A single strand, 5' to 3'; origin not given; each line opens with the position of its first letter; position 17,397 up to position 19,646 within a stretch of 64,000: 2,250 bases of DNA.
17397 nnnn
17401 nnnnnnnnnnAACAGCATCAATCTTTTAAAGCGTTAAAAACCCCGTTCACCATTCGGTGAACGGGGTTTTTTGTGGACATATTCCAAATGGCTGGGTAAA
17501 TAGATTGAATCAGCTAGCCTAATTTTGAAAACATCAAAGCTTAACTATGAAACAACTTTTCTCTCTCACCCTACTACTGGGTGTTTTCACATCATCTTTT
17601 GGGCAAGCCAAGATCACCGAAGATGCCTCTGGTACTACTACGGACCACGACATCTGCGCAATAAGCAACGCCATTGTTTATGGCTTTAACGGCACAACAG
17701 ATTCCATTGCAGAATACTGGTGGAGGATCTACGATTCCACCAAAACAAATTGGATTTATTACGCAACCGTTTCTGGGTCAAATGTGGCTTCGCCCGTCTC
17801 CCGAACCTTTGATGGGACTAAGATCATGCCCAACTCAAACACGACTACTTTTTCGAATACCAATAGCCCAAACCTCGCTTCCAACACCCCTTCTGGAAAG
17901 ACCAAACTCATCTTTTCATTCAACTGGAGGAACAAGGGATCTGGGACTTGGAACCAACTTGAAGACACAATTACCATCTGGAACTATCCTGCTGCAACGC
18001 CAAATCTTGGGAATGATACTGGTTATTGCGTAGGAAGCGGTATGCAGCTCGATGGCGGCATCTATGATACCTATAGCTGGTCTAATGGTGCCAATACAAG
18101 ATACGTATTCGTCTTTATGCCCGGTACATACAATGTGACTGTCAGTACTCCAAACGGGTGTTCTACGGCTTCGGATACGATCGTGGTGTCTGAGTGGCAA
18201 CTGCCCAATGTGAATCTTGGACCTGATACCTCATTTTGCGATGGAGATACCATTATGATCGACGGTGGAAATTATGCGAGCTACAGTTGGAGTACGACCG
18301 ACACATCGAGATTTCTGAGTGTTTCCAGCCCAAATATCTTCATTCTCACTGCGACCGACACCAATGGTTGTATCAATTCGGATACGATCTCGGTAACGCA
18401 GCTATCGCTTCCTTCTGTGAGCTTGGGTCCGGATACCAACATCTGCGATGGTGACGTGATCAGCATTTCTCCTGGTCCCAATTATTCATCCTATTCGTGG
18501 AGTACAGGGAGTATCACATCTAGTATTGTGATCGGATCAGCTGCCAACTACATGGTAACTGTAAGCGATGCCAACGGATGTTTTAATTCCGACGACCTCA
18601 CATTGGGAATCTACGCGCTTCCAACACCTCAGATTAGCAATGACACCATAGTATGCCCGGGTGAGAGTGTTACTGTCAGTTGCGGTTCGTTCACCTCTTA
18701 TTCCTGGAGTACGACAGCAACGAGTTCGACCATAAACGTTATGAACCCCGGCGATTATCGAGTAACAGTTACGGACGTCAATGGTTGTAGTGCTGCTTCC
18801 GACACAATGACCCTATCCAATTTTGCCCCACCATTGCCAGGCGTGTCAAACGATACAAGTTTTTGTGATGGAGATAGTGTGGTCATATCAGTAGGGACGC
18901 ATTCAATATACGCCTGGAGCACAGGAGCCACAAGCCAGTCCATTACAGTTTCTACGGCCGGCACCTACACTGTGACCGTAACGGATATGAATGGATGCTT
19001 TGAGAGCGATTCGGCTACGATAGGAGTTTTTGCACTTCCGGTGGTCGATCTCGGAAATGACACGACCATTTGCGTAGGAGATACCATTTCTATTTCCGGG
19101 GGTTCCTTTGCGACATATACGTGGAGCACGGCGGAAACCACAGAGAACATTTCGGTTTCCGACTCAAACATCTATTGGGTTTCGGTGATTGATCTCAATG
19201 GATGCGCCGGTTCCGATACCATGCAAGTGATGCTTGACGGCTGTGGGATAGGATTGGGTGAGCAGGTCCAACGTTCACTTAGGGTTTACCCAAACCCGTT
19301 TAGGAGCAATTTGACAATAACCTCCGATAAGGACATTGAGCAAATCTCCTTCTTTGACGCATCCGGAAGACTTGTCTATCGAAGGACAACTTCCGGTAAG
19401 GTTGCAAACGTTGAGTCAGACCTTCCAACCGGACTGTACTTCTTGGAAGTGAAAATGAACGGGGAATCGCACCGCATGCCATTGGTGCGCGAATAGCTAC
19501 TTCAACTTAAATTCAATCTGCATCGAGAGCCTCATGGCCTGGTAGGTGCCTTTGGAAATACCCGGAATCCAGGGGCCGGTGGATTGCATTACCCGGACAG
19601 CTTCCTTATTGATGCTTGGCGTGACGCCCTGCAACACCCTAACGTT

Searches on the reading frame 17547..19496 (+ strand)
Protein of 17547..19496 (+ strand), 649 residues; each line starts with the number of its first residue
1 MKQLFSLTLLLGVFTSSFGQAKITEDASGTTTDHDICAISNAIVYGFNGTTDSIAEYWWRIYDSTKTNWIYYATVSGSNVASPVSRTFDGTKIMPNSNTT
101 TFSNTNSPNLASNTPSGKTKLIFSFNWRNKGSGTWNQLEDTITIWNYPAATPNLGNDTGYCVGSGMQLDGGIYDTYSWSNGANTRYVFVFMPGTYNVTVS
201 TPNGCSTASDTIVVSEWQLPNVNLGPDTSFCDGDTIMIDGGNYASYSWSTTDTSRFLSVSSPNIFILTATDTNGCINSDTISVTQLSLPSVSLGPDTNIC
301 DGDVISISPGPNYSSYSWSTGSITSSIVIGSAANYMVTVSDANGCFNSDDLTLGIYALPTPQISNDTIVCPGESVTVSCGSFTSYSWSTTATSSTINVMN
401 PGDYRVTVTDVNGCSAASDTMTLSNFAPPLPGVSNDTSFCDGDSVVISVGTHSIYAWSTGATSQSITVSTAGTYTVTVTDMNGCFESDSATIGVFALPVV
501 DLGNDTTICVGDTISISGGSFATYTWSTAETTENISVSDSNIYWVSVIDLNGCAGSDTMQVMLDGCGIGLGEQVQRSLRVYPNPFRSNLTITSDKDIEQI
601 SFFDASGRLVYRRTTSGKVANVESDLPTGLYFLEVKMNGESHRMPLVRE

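Call 85: search_protein_families(library=pfam, proteins=[window:17547-19496:+], max_evalue=0.00001)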
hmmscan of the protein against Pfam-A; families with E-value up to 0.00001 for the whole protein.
window:17547-19496:+ (649 aa): 1 family
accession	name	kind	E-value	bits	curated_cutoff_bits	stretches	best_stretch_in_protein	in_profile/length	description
PF18962.6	Por_Secre_tail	-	5.4e-11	43.1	27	1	580-640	1-67/75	Secretion system C-terminal sorting domain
